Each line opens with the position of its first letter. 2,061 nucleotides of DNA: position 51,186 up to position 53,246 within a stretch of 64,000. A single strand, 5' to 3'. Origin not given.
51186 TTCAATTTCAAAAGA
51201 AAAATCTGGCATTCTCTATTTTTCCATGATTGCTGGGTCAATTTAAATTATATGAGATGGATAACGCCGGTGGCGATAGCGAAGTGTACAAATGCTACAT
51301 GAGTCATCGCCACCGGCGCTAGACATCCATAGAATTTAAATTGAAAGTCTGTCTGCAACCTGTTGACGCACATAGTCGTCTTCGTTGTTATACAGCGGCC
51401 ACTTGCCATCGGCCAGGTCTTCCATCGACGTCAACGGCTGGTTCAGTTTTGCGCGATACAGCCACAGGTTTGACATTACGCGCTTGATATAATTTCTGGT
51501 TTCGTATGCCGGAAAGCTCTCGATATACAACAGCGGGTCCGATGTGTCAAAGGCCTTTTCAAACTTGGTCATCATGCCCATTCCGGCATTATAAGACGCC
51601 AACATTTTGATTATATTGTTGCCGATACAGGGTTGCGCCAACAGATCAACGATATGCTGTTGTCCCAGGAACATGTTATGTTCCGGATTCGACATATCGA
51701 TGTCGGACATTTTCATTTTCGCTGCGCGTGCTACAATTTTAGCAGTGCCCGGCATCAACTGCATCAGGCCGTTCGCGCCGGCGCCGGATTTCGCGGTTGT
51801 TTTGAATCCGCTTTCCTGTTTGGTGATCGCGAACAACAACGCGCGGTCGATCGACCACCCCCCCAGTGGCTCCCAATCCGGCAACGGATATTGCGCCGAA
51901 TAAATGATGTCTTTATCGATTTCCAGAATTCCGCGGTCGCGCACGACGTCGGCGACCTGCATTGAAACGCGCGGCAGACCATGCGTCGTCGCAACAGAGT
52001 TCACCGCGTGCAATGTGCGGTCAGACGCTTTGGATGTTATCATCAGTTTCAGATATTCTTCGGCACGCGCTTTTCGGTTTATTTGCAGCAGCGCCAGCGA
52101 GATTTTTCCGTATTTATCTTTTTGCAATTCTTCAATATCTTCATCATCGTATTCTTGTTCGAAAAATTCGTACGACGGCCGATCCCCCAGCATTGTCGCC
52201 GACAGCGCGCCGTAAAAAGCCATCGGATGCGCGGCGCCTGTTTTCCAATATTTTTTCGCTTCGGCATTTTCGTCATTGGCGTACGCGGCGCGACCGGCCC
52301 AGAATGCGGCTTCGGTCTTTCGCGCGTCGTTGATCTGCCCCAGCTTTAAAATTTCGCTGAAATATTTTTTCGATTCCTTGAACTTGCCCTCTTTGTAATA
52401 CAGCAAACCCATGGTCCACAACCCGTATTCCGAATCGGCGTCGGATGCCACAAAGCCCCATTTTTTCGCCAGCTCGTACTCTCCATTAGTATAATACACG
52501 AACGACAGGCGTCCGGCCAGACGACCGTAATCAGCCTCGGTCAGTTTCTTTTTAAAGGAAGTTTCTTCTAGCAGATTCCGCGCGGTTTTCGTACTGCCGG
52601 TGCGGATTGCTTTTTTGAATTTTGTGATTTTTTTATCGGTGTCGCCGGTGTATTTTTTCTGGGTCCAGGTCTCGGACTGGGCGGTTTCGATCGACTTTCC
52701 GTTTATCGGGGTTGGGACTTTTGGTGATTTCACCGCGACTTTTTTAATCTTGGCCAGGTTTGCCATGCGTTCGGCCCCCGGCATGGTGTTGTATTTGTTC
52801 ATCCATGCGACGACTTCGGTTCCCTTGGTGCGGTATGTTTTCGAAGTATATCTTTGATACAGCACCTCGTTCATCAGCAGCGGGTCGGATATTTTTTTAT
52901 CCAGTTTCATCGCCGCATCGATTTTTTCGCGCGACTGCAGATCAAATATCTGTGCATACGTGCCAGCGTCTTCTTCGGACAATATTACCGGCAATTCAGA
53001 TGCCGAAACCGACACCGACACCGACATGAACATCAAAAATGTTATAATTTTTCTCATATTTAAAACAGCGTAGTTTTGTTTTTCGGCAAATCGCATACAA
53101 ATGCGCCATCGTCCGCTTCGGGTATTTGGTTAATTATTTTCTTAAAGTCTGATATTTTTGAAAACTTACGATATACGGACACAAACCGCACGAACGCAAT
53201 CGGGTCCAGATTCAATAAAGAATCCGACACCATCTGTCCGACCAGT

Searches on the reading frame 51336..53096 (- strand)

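Call 15: search_protein_families(library=ncbifam, proteins=[window:51336-53096:-])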
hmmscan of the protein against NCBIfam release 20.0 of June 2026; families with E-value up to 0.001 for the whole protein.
window:51336-53096:- (586 aa): 6 families
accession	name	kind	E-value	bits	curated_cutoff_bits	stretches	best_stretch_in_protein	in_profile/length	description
NF047373.1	BB0259_flg_lyt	exception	9.3e-35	120.6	234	1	415-548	560-689/705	flagellar assembly lytic transglycosylase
NF008631.0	PRK11619.1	equivalog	1.1e-21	76.9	536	1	253-560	338-637/644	murein transglycosylase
NF008112.0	PRK10859.1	equivalog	2.2e-05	23.1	354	1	415-509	300-390/483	membrane-bound lytic murein transglycosylase MltF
NF008670.0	PRK11671.1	equivalog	0.00014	21.1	375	1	414-509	203-306/359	membrane-bound lytic murein transglycosylase MltC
NF058541.1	SusR_regulator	equivalog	0.00043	19.6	480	1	150-258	162-276/515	SusR family glycan utilization regulator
NF012014.0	PRK15470.1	equivalog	0.00059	19.5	233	0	413-494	49-133/203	membrane-bound lytic murein transglycosylase EmtA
